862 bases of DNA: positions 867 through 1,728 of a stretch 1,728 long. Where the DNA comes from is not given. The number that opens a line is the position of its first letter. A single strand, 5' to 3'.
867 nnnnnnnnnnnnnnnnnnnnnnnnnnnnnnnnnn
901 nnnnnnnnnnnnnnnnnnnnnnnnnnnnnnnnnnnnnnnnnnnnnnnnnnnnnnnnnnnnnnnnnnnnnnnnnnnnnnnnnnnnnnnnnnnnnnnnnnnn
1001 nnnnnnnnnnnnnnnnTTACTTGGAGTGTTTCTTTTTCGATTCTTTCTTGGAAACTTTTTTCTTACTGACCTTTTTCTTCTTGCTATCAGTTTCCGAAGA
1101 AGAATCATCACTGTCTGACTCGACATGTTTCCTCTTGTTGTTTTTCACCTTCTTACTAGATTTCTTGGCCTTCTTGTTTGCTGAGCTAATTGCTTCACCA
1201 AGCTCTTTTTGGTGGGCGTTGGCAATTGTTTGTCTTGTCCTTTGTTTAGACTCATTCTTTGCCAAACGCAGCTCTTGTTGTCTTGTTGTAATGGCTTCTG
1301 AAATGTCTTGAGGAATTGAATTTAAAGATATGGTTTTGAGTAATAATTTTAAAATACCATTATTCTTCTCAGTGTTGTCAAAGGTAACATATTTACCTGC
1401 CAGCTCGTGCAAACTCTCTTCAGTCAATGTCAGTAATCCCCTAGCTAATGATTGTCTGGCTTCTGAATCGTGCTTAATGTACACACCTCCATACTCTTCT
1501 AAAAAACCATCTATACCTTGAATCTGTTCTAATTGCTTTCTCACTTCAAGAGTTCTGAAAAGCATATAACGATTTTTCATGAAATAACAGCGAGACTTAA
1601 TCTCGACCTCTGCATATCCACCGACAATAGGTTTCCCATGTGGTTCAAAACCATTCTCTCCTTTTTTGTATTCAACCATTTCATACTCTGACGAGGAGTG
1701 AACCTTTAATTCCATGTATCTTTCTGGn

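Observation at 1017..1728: Unassigned protein with a globular N-domain and a bipartite polybasic / CK2-acidic-serine / polybasic tail, convergent on actin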

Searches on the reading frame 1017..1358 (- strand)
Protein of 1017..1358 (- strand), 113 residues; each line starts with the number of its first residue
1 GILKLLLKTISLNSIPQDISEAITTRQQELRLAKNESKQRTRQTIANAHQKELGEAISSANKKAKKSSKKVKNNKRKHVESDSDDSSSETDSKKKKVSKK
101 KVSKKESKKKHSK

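Call 58: search_protein_families(library=pfam, proteins=[window:1017-1358:-], max_evalue=10)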
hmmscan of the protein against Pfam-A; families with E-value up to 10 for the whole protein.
window:1017-1358:- (113 aa): 3 families
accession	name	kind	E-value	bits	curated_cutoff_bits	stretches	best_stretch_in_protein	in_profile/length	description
PF21244.3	PurT_C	-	0.018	15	26.7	1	17-65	18-66/68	PurT, C-terminal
PF23777.1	GEMI5_RBS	-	1.8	8.1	27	1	37-109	211-281/339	GEMI5 RBS C-terminal domain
PF22251.1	PFF1_TM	-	9.6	6.1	32.3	0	27-109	136-226/300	Vacuolar membrane protease, transmembrane domain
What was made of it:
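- Pfam PurT_C matches at E 0.018 and 15 bits, against a cut-off of 26.7, on the helical linker (call 58).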

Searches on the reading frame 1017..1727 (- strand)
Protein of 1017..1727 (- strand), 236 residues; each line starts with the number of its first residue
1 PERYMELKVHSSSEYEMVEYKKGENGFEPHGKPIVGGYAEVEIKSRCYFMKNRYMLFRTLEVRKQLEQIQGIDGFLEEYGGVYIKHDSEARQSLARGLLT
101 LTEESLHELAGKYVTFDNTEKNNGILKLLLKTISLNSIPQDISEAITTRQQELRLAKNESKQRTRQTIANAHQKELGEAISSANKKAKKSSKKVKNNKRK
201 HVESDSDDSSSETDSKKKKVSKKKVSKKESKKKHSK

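Call 6: search_protein_families(library=pfam, proteins=[window:1017-1727:-], max_evalue=1)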
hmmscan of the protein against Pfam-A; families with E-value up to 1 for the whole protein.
window:1017-1727:- (236 aa): 2 families
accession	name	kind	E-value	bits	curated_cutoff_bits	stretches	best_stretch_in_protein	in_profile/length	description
PF21244.3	PurT_C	-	0.07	13.1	26.7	1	140-188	18-66/68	PurT, C-terminal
PF06459.17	RR_TM4-6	-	0.46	10.7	25.1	1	100-232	34-154/277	Ryanodine Receptor TM 4-6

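Call 7: search_solved_structures(query=window:1017-1727:-, max_evalue=1, show_alignments=3)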
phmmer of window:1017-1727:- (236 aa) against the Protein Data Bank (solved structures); distinct sequences matched with E-value up to 1: 1.
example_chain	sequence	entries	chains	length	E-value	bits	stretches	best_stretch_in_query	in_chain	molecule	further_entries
9njf_Y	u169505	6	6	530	0.66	12.8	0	63-116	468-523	Probable ATP-binding protein YbiT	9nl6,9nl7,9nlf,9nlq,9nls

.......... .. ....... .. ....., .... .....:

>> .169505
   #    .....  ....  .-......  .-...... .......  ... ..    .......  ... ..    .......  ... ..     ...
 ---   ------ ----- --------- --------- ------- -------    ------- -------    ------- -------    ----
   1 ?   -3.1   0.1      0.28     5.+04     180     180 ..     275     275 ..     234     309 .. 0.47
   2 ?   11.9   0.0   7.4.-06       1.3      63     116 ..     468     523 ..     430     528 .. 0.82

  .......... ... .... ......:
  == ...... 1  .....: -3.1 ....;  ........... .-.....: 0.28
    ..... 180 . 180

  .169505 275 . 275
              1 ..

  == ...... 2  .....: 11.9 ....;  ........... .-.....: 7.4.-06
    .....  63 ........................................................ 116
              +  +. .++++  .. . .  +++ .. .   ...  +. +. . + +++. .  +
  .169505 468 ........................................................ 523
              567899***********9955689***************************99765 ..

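Call 8: find_homologous_proteins(query=window:1017-1727:-, max_evalue=0.01)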
Query window:1017-1727:- (236 aa): 1 proteins with E <= 0.01 among 549 candidates.
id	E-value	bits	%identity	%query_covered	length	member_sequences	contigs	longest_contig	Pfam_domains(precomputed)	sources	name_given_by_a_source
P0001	1.4e-139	481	100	98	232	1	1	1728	-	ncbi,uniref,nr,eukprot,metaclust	ncbi:predicted protein [Naegleria gruberi]|uniref:Predicted protein n=1 Tax=Naegleria gruberi TaxID=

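Call 10: find_encoding_contigs(protein=P0001, flank=10000)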
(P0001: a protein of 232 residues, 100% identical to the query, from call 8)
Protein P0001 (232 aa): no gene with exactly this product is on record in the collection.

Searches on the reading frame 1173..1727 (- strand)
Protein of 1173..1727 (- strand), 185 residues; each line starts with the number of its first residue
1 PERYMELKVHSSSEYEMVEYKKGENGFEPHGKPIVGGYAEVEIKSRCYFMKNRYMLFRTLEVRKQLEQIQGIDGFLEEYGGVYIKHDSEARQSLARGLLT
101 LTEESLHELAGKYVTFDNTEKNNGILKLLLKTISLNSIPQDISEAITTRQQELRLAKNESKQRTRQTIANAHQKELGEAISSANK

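Call 12: search_protein_families(library=ncbifam, proteins=[window:1278-1727:-], max_evalue=10)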
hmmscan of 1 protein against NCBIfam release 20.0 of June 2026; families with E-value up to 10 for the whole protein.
window:1278-1727:- (150 aa): 3 families
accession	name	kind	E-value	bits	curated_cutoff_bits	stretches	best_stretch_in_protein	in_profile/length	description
NF011646.0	PRK15064.1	equivalog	0.018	13.5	762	1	65-116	470-523/530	ABC-F family ATPase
TIGR03627.1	uS9_arch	equivalog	0.038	14.3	162.75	1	60-119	47-102/130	30S ribosomal protein S9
NF001749.0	PRK00474.1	equivalog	0.11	12.8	147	1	67-119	56-106/134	30S ribosomal protein S9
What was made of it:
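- On Ribosomal protein uS9: 14.3 bits against a cut-off of 162.75 (call 12).
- The top NCBIfam hit is NF011646, ABC-F ATPase, positions 470-523 of 530 (E 0.018; call 12). NCBIfam also gives archaeal uS9 at E 0.038 over the same residues (call 12). NCBIfam TIGR03627 (E 0.038) and NF001749 (E 0.11), both archaeal uS9, match residues 60-119 (call 12).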

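Call 15: search_solved_structures(query=window:1278-1727:-, max_evalue=10, show_alignments=5)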
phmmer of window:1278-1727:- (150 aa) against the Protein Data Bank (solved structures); distinct sequences matched with E-value up to 10: 3.
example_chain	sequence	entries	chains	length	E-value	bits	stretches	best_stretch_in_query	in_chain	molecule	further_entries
7nhl_0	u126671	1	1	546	0.077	16.2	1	65-127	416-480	Lincosamide-streptogramin A resistance protein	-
9njf_Y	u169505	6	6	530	0.31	14.2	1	63-116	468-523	Probable ATP-binding protein YbiT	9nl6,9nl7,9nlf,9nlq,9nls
5mus_A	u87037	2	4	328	0.56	13.4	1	105-143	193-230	L protein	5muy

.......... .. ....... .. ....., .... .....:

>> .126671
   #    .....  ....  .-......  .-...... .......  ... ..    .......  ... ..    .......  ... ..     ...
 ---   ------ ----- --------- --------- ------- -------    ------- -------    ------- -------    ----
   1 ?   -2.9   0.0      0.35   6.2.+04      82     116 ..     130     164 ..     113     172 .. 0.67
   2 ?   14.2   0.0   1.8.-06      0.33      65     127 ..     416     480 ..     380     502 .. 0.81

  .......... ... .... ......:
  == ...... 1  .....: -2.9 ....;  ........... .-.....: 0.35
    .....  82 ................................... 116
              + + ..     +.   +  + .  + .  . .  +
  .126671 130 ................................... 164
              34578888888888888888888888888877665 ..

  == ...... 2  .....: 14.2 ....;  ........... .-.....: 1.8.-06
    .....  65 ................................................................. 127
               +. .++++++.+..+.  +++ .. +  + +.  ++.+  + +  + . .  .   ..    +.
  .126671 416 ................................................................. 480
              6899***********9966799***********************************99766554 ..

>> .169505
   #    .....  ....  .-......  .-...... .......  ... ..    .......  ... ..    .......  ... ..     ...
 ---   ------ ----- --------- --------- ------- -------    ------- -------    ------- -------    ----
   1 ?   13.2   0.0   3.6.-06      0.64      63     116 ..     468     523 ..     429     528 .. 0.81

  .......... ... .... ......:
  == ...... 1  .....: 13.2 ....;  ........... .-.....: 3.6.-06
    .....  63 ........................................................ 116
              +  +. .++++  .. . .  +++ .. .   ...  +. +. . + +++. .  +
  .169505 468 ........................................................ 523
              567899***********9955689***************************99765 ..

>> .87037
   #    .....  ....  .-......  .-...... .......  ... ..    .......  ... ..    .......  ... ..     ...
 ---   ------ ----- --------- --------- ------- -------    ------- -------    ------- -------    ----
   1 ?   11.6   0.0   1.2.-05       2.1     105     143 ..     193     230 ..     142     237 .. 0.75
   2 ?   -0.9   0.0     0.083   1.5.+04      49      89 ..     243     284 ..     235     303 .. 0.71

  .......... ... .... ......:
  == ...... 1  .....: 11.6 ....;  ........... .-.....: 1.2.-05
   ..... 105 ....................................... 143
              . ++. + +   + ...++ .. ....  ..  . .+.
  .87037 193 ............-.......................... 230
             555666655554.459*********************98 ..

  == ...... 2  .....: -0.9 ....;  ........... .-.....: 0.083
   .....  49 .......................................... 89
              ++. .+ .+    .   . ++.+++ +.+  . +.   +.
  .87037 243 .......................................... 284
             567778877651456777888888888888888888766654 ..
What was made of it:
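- On Ribosomal protein uS9: Neither Pfam nor PDB supports it (calls 15, 58).
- On ABC-F ATPase: Database-corrected E-values are 0.018-0.31 (calls 12, 15).
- Closest known: eEF3 / New1 / eEF3L C-terminal extension. Different: No sequence similarity to eEF3 or New1 was detected (PDB search at E<=10, call 15).
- In PDB phmmer with residues 1-150, the two best of three chains at E<=10 are ABC-F proteins matched at the homologous place: LsaA 416-480 (E 0.077) and YbiT 468-523 (E 0.31) (call 15). Eukaryotic ABC-F chains that I expected PDB to hold (eEF3, New1, Arb1, ABCF1; own knowledge, not checked here) did not appear at E<=10 (call 15).
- Tried and rejected: PDB phmmer: besides the two ABC-F chains, one viral L-protein hit (E 0.56) on residues 105-143, treated as chance (call 15).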

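Call 16: search_protein_representatives(protein=window:1278-1727:-)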
Query: 150 residues. Proteins with E-value up to 0.001 (for the whole library): 1; up to 1e-10: 1; up to 1e-30: 1. The best 1 are listed.
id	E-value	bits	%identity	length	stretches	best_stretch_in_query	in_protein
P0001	1.6e-89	313.4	100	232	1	5-150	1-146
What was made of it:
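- Only itself is found in the 5.8e9-protein collection and among 1.84e9 representatives (calls 8, 16).
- Tried and rejected: Word-indexed search of 5.8e9 proteins and exhaustive phmmer of 1.84e9 representatives: only the protein itself (calls 8, 16).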

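Call 23: predict_structure(protein=window:1173-1727:-)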
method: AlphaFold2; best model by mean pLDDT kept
length: 185 residues; sequences in the alignment: 1
mean_pLDDT: 46.6   pTM: 0.26
mean pLDDT of the five models: 46.6, 44.2, 43.8, 42.7, 42.3
residues with pLDDT >= 90: 0; 70-90: 22; 50-70: 42; < 50: 121
segments of 3 or more residues with pLDDT < 50: 7-15, 35-99, 101-139, 141-143
pLDDT, mean of each block of 10 residues (from residue 1): 50 50 74 42 28 29 37 37 38 48 44 29 33 39 48 59 70 74 61
secondary structure, 60 per line:
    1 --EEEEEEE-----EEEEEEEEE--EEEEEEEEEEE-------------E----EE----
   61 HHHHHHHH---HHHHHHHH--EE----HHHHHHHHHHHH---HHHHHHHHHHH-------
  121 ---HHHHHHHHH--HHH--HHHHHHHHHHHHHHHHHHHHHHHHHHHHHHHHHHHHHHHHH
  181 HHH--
elements in order: E3-9 E15-23 E26-36 H61-68 H72-79 H88-99 H103-113 H124-132 H140-183
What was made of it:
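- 1182..1358 (-): Residues 124-182, the linker. It is predicted helical, with a long helix at 140-183 and pLDDT of about 59-74. call 23
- Checked: AlphaFold2 on the single sequence gave mean pLDDT 46.6, with residues 35-139 almost all below 50 (call 23).
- Helical linker: the AF2 helix at 140-183 is the best-scoring part of the model (call 23). The first ~30 residues are modelled as beta hairpins (call 23, low confidence), not as the helical subdomain expected before an ABC signature. AF2 puts beta hairpins, not helices, in residues 3-36 (call 23). AF2 gives no confident compact domain (call 23).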

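Call 47: find_related_loci(query=window:1173-1727:-, collection=metagenome_contigs, flank=10000)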
Query window:1173-1727:- (185 aa) in metagenome_contigs; peptide patterns used: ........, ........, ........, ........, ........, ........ (x = any residue, [..] = any of these).
440 stretches matched a pattern, but none encodes a relative of the query by tblastn (E <= 1e-3).
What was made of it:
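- Tried and rejected: JGI metagenome contig scan: 440 pattern matches, none confirmed (call 47).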
